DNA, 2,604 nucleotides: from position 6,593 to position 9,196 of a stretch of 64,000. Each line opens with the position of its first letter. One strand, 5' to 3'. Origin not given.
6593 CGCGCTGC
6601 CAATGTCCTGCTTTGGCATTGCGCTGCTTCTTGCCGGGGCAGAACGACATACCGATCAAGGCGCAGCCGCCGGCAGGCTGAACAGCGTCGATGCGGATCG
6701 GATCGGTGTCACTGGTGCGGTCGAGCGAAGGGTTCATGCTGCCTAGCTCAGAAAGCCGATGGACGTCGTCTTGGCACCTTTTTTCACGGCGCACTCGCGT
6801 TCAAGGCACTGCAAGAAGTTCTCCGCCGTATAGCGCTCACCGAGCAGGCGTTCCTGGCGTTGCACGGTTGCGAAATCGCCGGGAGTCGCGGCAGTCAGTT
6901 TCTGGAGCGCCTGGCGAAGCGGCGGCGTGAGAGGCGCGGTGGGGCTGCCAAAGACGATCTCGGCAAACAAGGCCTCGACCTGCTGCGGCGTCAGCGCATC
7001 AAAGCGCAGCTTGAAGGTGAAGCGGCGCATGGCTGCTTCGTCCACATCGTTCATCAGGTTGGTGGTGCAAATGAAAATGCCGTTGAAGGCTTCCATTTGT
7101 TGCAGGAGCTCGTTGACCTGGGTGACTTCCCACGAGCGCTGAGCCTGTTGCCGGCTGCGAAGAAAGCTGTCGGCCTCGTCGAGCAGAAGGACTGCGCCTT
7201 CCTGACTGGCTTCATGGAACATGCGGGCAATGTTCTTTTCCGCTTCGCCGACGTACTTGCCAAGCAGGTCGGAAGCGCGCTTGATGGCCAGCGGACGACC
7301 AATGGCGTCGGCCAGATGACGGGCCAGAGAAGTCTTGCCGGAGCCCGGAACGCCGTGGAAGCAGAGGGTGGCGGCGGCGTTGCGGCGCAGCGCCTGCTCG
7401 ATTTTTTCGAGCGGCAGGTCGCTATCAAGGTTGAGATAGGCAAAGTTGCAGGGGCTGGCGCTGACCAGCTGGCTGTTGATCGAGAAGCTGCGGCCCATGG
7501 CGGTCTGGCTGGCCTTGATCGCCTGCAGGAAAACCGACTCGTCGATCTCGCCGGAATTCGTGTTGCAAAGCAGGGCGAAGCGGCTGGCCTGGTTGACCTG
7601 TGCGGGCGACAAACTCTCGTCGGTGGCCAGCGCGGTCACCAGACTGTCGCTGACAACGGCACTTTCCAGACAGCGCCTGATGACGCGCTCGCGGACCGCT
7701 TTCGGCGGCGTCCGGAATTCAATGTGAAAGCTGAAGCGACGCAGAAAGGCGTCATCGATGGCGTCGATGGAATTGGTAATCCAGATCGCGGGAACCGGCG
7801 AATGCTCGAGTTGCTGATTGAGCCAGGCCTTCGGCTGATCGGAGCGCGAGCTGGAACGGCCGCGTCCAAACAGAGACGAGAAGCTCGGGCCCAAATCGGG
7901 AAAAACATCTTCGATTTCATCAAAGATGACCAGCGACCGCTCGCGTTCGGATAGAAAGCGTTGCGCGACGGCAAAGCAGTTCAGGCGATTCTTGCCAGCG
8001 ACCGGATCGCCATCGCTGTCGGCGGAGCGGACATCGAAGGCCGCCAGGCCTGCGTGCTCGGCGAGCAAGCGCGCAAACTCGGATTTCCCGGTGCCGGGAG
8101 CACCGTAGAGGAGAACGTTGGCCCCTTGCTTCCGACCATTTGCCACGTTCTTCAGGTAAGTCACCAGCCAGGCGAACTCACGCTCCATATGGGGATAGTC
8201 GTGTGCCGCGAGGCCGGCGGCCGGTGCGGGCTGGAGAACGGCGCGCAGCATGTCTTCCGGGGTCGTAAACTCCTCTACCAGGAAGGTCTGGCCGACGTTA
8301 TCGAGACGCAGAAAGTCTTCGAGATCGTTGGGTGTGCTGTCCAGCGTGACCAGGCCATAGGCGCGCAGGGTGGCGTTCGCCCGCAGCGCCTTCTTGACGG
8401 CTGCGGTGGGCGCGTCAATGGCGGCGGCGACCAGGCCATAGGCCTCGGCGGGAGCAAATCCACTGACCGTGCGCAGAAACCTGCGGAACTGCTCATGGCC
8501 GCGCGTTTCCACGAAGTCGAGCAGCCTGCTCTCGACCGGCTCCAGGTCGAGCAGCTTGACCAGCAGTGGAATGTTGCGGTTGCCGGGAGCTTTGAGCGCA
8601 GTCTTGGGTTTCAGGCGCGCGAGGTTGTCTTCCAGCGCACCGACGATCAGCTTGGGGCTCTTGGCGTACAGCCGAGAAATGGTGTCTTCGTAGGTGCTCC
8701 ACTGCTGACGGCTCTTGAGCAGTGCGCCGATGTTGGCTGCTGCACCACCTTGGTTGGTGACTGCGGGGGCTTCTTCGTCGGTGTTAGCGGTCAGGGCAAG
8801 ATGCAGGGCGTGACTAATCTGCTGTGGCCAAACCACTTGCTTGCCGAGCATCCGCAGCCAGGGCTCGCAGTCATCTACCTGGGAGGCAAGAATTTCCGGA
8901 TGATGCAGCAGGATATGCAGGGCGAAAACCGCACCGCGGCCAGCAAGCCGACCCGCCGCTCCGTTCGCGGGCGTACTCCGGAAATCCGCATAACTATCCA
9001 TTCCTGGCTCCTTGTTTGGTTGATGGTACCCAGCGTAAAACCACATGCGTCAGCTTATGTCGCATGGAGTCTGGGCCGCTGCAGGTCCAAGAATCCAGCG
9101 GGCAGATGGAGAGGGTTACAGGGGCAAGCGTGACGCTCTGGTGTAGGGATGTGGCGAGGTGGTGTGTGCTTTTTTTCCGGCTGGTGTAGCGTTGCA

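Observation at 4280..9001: AAA+ ATPase / dead-phosphatase / WYL regulator / acidic protein cassette beside a type IV nuclease: candidate uncharacterised defence or conflict system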

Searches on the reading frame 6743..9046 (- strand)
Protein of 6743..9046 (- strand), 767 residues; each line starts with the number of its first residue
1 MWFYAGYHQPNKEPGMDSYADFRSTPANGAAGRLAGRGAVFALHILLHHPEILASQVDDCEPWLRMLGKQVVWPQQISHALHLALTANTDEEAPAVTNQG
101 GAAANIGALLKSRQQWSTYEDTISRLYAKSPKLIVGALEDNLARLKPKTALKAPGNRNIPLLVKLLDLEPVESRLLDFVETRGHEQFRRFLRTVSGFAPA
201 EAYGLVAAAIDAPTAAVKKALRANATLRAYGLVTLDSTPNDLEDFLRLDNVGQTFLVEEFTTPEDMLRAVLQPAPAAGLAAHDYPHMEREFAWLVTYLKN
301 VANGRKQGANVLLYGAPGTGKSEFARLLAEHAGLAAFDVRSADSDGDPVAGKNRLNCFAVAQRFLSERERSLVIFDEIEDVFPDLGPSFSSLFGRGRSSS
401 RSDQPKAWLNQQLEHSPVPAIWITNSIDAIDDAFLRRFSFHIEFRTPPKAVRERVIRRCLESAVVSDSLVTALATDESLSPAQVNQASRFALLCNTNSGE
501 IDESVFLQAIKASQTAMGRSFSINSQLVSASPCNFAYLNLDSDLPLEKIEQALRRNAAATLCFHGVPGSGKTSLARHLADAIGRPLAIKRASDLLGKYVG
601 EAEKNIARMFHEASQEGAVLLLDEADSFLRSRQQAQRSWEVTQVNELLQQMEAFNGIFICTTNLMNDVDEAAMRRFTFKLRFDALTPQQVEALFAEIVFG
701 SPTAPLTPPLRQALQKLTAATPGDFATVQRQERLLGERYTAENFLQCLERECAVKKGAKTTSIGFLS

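Call 4: search_protein_families(library=pfam, proteins=[window:6743-9046:-], max_evalue=0.01)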
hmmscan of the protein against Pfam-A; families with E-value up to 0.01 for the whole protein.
window:6743-9046:- (767 aa): 32 families (the best 25 are shown)
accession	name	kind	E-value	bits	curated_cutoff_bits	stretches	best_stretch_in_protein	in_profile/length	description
PF00004.35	AAA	-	1.6e-42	145.5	21.2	2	561-683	1-130/131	ATPase family associated with various cellular activities (AAA)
PF07728.20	AAA_5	-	6.1e-11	42.9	22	2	561-631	2-81/139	AAA domain (dynein-related subfamily)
PF13191.12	AAA_16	-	5.6e-10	40.4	32.6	2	288-333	6-49/167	AAA ATPase domain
PF13238.12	AAA_18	-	1.5e-08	35.6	29.4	1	311-355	1-44/128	AAA domain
PF13401.12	AAA_22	-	2.1e-08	35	27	0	307-333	4-30/130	AAA domain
PF01443.25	Viral_helicase1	-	3.2e-08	34.1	21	1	563-625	3-68/228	Viral superfamily 1 RNA helicase core domain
PF05729.18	NACHT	-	9.8e-08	32.4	26.7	0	560-584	2-26/167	NACHT domain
PF13521.12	AAA_28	-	2.5e-07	31.5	27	0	562-587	3-28/164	AAA domain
PF13671.12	AAA_33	-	9.6e-07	29.6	27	0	562-607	3-46/143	AAA domain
PF20720.3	nSTAND3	-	2.4e-06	27.8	27.2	0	560-583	19-42/155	Novel STAND NTPase 3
PF02367.23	TsaE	-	3.8e-06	27.3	26.6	0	549-584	10-47/128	Threonylcarbamoyl adenosine biosynthesis protein TsaE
PF13207.12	AAA_17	-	4e-06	27.6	27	0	565-633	2-69/136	AAA domain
PF05496.18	RuvB_N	-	4.9e-06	26.8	27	0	552-625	26-93/159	Holliday junction DNA helicase RuvB P-loop domain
PF00910.28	RNA_helicase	-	5.3e-06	27.3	21.5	0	561-592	1-32/105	RNA helicase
PF14532.12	Sigma54_activ_2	-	1.8e-05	25.5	25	0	303-334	16-47/138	Sigma-54 interaction domain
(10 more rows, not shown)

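Call 5: search_protein_families(library=padloc, proteins=[window:6743-9046:-], max_evalue=0.01)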
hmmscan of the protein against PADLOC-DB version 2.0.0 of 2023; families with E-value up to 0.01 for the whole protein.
window:6743-9046:- (767 aa): 12 families
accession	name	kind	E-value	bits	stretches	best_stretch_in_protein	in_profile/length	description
PDLC02196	IetA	-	3.7e-40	136.5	3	557-698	121-265/374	-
PDLC02195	IetA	-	3.4e-35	120.1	3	557-697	136-279/395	-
PDLC04232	IetA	-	2.2e-28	97.6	1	560-698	118-259/330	-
PDLC04231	IetA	-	1.7e-21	75.2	2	562-690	121-250/262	-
PDLC00914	TRIP13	-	2.3e-18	64.7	2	561-697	74-230/302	TRIP13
PDLC00915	TRIP13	-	6.5e-14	50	2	562-678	67-204/302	TRIP13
PDLC04140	mad8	-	1.1e-09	36.2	1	301-335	20-54/314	mads_8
PDLC03838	DolB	-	2.4e-09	34.9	1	554-696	162-316/375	-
PDLC02494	BrxD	-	0.002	15.3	0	605-660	227-283/440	BrxD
PDLC02911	VakA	-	0.0063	15.1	0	561-581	5-25/163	-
PDLC04985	PDC-S27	-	0.008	13.1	0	549-660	42-144/484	-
PDLC01045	Csx3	-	0.0091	13.3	0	300-330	99-129/286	Csx3-AAA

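Call 6: search_protein_families(library=ncbifam, proteins=[window:6743-9001:-], max_evalue=0.01)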
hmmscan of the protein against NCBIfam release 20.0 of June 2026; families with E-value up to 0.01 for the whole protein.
window:6743-9001:- (752 aa): 47 families (the best 25 are shown)
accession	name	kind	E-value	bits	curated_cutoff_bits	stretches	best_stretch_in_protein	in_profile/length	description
NF042959.1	IteA_antiphage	equivalog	2.4e-38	132.3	510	3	541-683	123-268/367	anti-phage ATPase IteA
NF041006.2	cell_div_CdvC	equivalog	4.7e-18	65.2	650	2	548-666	139-269/370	cell division protein CdvC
TIGR01243.1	CDC48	subfamily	2.7e-17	62.4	802.65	2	546-660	215-334/733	CDC48 family AAA ATPase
NF003069.1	PRK03992.1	subfamily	6.1e-16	58.5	500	1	546-660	168-290/379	proteasome-activating nucleotidase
NF047747.1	PrtsmActNtasePan2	equivalog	3.3e-15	56.3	700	2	544-664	186-314/397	proteasome-activating nucleotidase Pan2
TIGR03922.1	T7SS_EccA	equivalog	3.5e-14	52.3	466.65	1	544-675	313-456/557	type VII secretion AAA-ATPase EccA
NF047748.1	PrtsmActNtasePan1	equivalog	6.3e-14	51.8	750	1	538-664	177-311/405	proteasome-activating nucleotidase Pan1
TIGR01241.2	FtsH_fam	equivalog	1.5e-13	50.4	600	1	548-660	200-320/598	ATP-dependent zinc metalloprotease FtsH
TIGR01242.2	TIGR01242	subfamily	2.4e-13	49.8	500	1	546-661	151-274/362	proteasome-activating nucleotidase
NF003229.0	PRK04195.1-5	equivalog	1.5e-12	47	280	2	278-367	28-116/413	replication factor C large subunit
TIGR03689.1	pup_AAA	equivalog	4.6e-10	38.8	504.75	1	546-679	219-374/512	proteasome ATPase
TIGR02881.1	spore_V_K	equivalog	7.4e-09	35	422.95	1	534-640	32-141/261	stage V sporulation protein K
NF003228.0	PRK04195.1-4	equivalog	1e-08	34.5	456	1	546-628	40-124/502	replication factor C large subunit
NF008004.0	PRK10733.1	equivalog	1.1e-08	33.6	1008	1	547-662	189-312/644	ATP-dependent zinc metalloprotease FtsH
NF003226.0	PRK04195.1-1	equivalog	1e-06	28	588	1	281-329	28-76/405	replication factor C large subunit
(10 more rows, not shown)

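Call 7: search_solved_structures(query=window:6743-9001:-, max_evalue=0.00001)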
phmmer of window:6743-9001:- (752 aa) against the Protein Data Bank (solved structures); distinct sequences matched with E-value up to 0.00001: 206 (the best 60 are shown).
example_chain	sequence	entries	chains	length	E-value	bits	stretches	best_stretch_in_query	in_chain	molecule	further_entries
5vc7_A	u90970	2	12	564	1.2e-22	83.2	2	543-695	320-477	VCP-like ATPase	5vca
6oaa_B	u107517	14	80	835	1.7e-22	82.7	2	544-666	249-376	Cell division control protein 48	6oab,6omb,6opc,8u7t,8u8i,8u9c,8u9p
8dar_A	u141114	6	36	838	1.7e-22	82.6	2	544-666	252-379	Cell division control protein 48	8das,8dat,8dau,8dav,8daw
5g4g_A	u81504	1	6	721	2.8e-22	81.9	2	543-695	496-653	VCP-LIKE ATPASE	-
5g4f_A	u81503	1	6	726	2.8e-22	81.9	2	543-695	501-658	VCP-LIKE ATPASE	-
6oa9_A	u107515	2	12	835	4.3e-22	81.3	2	544-666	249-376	Cell division control protein 48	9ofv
6chs_H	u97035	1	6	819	5.2e-21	77.7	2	546-665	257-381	Putative cell division control protein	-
7swl_A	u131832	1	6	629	9.1e-21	76.9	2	542-659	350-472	Rix7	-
7t3i_A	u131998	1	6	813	9.4e-21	76.9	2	542-659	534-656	Rix7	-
6mat_A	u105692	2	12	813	2.4e-20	75.5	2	542-659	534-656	Rix7 mutant | Rix7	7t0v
9m4n_A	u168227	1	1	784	5.2e-20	74.4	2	546-676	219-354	Cell division control protein 48 homolog A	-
9m3v_A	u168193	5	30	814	5.8e-20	74.2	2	546-676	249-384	Cell division control protein 48 homolog A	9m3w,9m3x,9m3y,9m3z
7wub_D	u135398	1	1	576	8.6e-20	73.7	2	545-666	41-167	Transitional endoplasmic reticulum ATPase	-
7wub_C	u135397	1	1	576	8.7e-20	73.7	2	545-666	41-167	Transitional endoplasmic reticulum ATPase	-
6mck_A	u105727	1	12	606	1.1e-19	73.4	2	545-666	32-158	Transitional endoplasmic reticulum ATPase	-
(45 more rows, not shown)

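Call 23: find_homologous_proteins(query=window:6743-9001:-, max_evalue=1e-30)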
Query window:6743-9001:- (752 aa): 251 proteins with E <= 1e-30 among 8000 candidates; the best 120 are listed.
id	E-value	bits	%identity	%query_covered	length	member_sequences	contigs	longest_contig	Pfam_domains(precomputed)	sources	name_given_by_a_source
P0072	0.0e+0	1678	100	100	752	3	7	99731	PF01443.25,PF13671.13,PF00004.36,PF13401.13,PF13238.13,PF05496.19,PF14532.13,PF07728.21,PF13191.13,PF05729.19,PF02367.24,PF13521.13,PF13207.13,PF00910.29,PF20720.4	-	-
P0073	0.0e+0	1311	78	99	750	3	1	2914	PF01443.25,PF05729.19,PF13521.13,PF13671.13,PF13207.13,PF00910.29,PF00004.36,PF13401.13,PF13238.13,PF07728.21,PF13191.13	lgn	-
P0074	0.0e+0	1289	78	98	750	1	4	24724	PF01443.25,PF13671.13,PF00004.36,PF13401.13,PF13238.13,PF07728.21,PF13191.13,PF24883.3,PF05729.19,PF02367.24,PF13521.13,PF13207.13,PF00910.29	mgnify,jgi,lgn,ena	mgnify:CR=1 FL=1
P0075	0.0e+0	1217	73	100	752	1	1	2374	PF13671.13,PF00004.36,PF13401.13,PF13238.13,PF07728.21,PF13191.13,PF24883.3,PF02367.24,PF13521.13,PF13207.13,PF00910.29,PF13481.13,PF20720.4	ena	-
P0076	0.0e+0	1191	71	100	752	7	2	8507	PF01443.25,PF13671.13,PF00004.36,PF13401.13,PF13238.13,PF07728.21,PF13191.13,PF24883.3,PF02367.24,PF13521.13,PF13207.13,PF00910.29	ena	-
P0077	0.0e+0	1191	71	100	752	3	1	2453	PF01443.25,PF13671.13,PF00004.36,PF13401.13,PF13238.13,PF14532.13,PF07728.21,PF13191.13,PF05729.19,PF02367.24,PF13521.13,PF13207.13,PF00910.29,PF20720.4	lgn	-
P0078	0.0e+0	1187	71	100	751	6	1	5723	PF01443.25,PF13671.13,PF00004.36,PF13401.13,PF13238.13,PF14532.13,PF07728.21,PF13191.13,PF13479.13,PF05729.19,PF02367.24,PF13521.13,PF13207.13,PF00910.29,PF13481.13,PF20720.4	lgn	-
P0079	0.0e+0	1151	68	100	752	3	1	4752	PF01443.25,PF13671.13,PF00004.36,PF13401.13,PF13238.13,PF07728.21,PF13191.13,PF13479.13,PF05729.19,PF02367.24,PF13521.13,PF13207.13,PF00910.29,PF13481.13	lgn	-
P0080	0.0e+0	1101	66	97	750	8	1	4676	PF01443.25,PF13671.13,PF00004.36,PF13401.13,PF13238.13,PF05496.19,PF07728.21,PF13191.13,PF02367.24,PF13521.13,PF13207.13,PF00910.29,PF13481.13,PF20720.4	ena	-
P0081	0.0e+0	1097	67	100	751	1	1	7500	PF01443.25,PF13671.13,PF00004.36,PF13401.13,PF13238.13,PF07728.21,PF13191.13,PF05729.19,PF02367.24,PF13521.13,PF00910.29,PF13481.13,PF20720.4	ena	-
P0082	0.0e+0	1094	66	99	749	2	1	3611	PF01443.25,PF13671.13,PF00004.36,PF13401.13,PF03193.23,PF13238.13,PF05496.19,PF07728.21,PF13191.13,PF05729.19,PF13521.13,PF13207.13,PF00910.29,PF13481.13,PF20720.4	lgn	-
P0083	0.0e+0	1092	66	97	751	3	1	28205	PF01443.25,PF13671.13,PF00004.36,PF13401.13,PF13238.13,PF05496.19,PF07728.21,PF13191.13,PF13479.13,PF05729.19,PF02367.24,PF13521.13,PF13207.13,PF00910.29,PF20720.4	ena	-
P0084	0.0e+0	1090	66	99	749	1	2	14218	PF01443.25,PF13671.13,PF00004.36,PF13401.13,PF13238.13,PF07728.21,PF13191.13,PF05729.19,PF13521.13,PF13207.13,PF00910.29,PF13481.13,PF20720.4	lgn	-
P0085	0.0e+0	1050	64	100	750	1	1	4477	PF01443.25,PF13671.13,PF00004.36,PF13401.13,PF13238.13,PF05496.19,PF07728.21,PF13191.13,PF07724.21,PF24883.3,PF05729.19,PF02367.24,PF13521.13,PF13207.13,PF00910.29,PF20720.4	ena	-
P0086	0.0e+0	1032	63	100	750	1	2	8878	PF01443.25,PF02367.24,PF13521.13,PF13671.13,PF00910.29,PF00004.36,PF13401.13,PF13238.13,PF07728.21,PF13191.13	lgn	-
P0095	1.6e-281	954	59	100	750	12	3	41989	PF07724.21,PF13521.13,PF13671.13,PF13207.13,PF00910.29,PF00004.36,PF13401.13,PF13238.13,PF05496.19,PF07728.21,PF13191.13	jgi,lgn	jgi:SpoVK/Ycf46/Vps4 family AAA+-type ATPase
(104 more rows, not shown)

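Call 25: find_related_loci(query=A2, collection=genome_contigs, flank=10000)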
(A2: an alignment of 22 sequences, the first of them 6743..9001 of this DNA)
Query A2 (752 aa) in genome_contigs; peptide patterns used: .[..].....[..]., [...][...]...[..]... (x = any residue, [..] = any of these).
600 stretches matched a pattern (row limit reached: there are more); 419 encode a relative of the query (tblastn E <= 1e-3); the best 80 are kept; 80 distinct loci.
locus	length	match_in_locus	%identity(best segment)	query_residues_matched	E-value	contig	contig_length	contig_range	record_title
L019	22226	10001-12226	59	6-752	0e+0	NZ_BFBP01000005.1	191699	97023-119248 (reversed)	Azospira sp. I13 scf_AZSI13_05, whole genome shotgun sequence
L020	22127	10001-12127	40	49-750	2e-150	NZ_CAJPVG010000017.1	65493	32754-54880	Ralstonia mannitolilytica strain LMG 6866 isolate LMG 6866, whole genome shotgun sequence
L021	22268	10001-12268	38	9-750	1e-146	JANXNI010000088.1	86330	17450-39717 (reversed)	MAG: Burkholderiales bacterium isolate 339R_concoct_73_sub 339R_k141_709478, whole genome shotgun sequence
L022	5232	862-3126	39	7-751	5e-147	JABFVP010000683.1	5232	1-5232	MAG: Cupriavidus sp. isolate Bin3.15 NODE_15761_length_5232_cov_2.880466, whole genome shotgun sequence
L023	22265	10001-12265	39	7-751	1e-144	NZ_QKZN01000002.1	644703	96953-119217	Cupriavidus phytorum strain MLR2-44 Ga0215867_102, whole genome shotgun sequence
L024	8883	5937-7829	41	120-751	9e-142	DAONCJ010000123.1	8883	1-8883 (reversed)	MAG TPA_asm: Burkholderiaceae bacterium isolate AMR_MDS_3924 NODE_4853_length_8883_cov_4.719076, whole genome shotgun se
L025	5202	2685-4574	40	120-750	1e-143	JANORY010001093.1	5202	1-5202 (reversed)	MAG: Burkholderiales bacterium isolate VAR_4_concoct_383 VAR_4_k141_3256028, whole genome shotgun sequence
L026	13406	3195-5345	37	44-751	5e-141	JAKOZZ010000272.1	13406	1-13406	MAG: Pseudomonadota bacterium isolate USSF_maxbin.055 k201_424387, whole genome shotgun sequence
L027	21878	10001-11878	41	142-751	9e-141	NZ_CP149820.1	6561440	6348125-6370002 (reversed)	Ottowia sp. VDI28 chromosome, complete genome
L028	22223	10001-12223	39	26-752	2e-140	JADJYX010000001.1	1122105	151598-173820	MAG: Rubrivivax sp. isolate Lyne_18-Q3-R50-59_BATAC.68 tig00001200-10-11216970, whole genome shotgun sequence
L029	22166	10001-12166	37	19-751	6e-140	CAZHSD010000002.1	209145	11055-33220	MAG TPA_asm: uncultured Ottowia sp. isolate binchicken_co157_120 genome assembly, contig: NODE_30_length_209145_cov_10.2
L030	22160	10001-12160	38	44-751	7e-140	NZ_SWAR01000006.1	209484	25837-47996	Methylibium rhizosphaerae strain C1-9 scaffold_5, whole genome shotgun sequence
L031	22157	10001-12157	38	44-751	4e-140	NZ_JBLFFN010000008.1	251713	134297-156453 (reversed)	Variovorax sp. DT-64 NODE_8_length_251713_cov_212.789458, whole genome shotgun sequence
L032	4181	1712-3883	36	44-751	3e-143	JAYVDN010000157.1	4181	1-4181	MAG: Polaromonas sp. isolate GL34_DN_concoct_23_sub GL34_DN_concoct_23_sub_156, whole genome shotgun sequence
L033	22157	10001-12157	38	44-751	1e-139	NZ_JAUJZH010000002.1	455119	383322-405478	Variovorax ginsengisoli strain CGMCC 1.12090 L12090_2, whole genome shotgun sequence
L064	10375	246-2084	41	131-750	4e-134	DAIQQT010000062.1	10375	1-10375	MAG TPA_asm: Trichlorobacter sp. isolate CTOTU29515 NODE_3481_length_10375_cov_4.742539, whole genome shotgun sequence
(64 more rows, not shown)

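Call 34: search_protein_families(library=pfam, proteins=[L019:7537-9837:+, L019:12222-13022:+, L019:13082-15505:+, L064:2105-3238:+, L064:3235-3861:+, L064:3905-4732:+, L064:4732-5424:+, L019:1866-7547:+], max_evalue=0.001)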
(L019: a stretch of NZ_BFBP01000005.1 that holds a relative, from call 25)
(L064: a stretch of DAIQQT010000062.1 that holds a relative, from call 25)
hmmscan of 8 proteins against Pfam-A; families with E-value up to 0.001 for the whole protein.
L019:7537-9837:+ (766 aa): 3 families
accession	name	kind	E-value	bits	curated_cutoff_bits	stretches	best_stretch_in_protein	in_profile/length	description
PF00912.28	Transgly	-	3.5e-44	150.8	27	1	65-241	2-177/178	Transglycosylase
PF06832.18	BiPBP_C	-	2.6e-15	56.5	26.8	1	679-747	13-82/90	Penicillin-Binding Protein C-terminus Family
PF00905.27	Transpeptidase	-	5.8e-15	55.7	22.1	1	322-615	1-298/299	Penicillin binding protein transpeptidase domain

L019:12222-13022:+ (266 aa): 0 families

L019:13082-15505:+ (807 aa): 11 families
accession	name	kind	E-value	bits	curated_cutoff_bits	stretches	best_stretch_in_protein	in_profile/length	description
PF13424.12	TPR_12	-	2.1e-25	89.2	30.1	2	653-711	18-76/77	Tetratricopeptide repeat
PF13374.12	TPR_10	-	7.8e-20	70.7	27.5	3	679-709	1-31/42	Tetratricopeptide repeat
PF13191.12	AAA_16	-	3.4e-11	44.4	32.6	1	121-279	1-160/167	AAA ATPase domain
PF24883.2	NPHP3_N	-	6.8e-10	39.8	24.8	1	143-292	20-164/164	Nephrocystin 3, N-terminal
PF00515.34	TPR_1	-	6.9e-09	35.6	27.8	1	682-708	3-29/34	Tetratricopeptide repeat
PF13181.12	TPR_8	-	2.2e-07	30.9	25.7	0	683-711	4-32/34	Tetratricopeptide repeat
PF13176.12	TPR_7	-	2.4e-06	27.6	27.9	0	682-715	1-34/36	Tetratricopeptide repeat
PF24885.1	TPR_NPHP3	-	4.3e-06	26.7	100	1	654-755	115-216/239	Nephrocystin-3 TPR domain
PF07719.23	TPR_2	-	7.5e-05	23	27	0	682-708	3-29/34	Tetratricopeptide repeat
PF13401.12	AAA_22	-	0.00015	22.5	27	1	147-291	7-122/130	AAA domain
PF13428.12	TPR_14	-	0.00067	20.5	23.5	0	728-751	7-30/44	Tetratricopeptide repeat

L064:2105-3238:+ (377 aa): 1 family
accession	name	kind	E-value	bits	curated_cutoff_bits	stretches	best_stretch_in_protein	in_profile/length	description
PF01139.22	RtcB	-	1.6e-61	209.3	27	2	121-373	142-425/426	tRNA-splicing ligase RtcB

L064:3235-3861:+ (208 aa): 1 family
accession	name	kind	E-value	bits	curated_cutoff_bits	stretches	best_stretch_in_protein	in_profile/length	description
PF00472.26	RF-1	-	7.6e-22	77.9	35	1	106-190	5-92/116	RF-1 domain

L064:3905-4732:+ (275 aa): 1 family
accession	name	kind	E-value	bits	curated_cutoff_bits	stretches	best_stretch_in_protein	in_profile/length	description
PF02146.23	SIR2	-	4.6e-21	76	24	1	24-186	1-150/180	Sir2 family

L064:4732-5424:+ (230 aa): 1 family
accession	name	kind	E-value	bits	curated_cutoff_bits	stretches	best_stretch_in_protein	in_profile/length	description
PF00149.33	Metallophos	-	1.1e-12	49.3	21.5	1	4-179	2-159/191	Calcineurin-like phosphoesterase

L019:1866-7547:+ (1893 aa): 7 families
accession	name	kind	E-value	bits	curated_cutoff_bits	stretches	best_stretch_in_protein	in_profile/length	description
PF11974.14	bMG3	-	4.2e-29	101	34.9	1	500-600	1-100/103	Bacterial alpha-2-macroglobulin MG3 domain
PF17973.7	bMG10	-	5.5e-26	91.7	26.2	1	1753-1879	1-131/131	Bacterial Alpha-2-macroglobulin MG10 domain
PF07703.20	A2M_BRD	-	1.3e-21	77.8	22.7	1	984-1164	1-140/140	Alpha-2-macroglobulin bait region domain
PF01835.25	MG2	-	4.8e-21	75.4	32.8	1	609-707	2-96/96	MG2 domain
PF00207.28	A2M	-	7.3e-10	39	21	1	1225-1311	4-91/92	Alpha-2-macroglobulin family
PF02369.22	Big_1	-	8.7e-08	32.6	34.9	0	862-894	12-44/93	Bacterial Ig-like domain (group 1)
PF13205.12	Big_5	-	1.3e-05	26.2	23.6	0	256-332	25-99/105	Bacterial Ig-like domain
